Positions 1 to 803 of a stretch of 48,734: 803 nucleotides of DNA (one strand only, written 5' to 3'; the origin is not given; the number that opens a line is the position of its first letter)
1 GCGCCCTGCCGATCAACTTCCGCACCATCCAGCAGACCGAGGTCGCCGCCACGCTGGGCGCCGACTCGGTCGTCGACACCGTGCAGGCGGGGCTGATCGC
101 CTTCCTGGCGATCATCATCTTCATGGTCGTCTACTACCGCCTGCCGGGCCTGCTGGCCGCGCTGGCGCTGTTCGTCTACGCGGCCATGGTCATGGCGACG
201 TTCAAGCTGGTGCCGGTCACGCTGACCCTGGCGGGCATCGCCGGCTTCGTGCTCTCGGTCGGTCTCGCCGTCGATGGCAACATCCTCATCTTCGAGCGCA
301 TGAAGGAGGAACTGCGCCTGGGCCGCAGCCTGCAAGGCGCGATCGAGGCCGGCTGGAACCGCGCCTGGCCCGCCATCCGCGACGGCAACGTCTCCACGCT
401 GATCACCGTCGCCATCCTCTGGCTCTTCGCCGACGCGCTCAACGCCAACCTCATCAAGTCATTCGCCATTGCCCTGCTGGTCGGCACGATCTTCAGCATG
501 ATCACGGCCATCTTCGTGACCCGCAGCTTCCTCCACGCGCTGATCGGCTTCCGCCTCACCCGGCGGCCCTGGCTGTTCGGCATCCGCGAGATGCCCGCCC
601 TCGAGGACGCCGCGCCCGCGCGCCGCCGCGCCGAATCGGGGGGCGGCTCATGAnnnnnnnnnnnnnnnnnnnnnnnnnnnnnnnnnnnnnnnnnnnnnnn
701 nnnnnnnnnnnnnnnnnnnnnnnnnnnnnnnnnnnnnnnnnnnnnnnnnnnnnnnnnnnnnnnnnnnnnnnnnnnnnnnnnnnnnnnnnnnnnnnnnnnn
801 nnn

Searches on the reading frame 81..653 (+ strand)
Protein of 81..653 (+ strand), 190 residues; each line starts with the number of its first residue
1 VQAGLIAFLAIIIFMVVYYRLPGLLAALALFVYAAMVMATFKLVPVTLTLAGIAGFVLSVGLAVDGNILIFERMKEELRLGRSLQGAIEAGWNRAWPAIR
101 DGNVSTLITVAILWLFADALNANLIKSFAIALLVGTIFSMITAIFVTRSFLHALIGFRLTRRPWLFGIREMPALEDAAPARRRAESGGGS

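Call 51: search_protein_families(library=pfam, proteins=[window:81-653:+], max_evalue=0.01)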
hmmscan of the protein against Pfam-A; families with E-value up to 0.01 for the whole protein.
window:81-653:+ (190 aa): 3 families
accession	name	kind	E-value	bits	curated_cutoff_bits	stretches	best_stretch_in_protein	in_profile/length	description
PF02355.23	SecD_SecF_C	-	5.3e-12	46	20.5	1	3-153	36-185/189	Protein export membrane protein SecD/SecF, C-terminal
PF03176.21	MMPL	-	0.0012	18.3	20.5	1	10-156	161-300/333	MMPL family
PF00873.25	ACR_tran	-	0.0017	16.6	28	1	11-147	342-482/1021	AcrB/AcrD/AcrF family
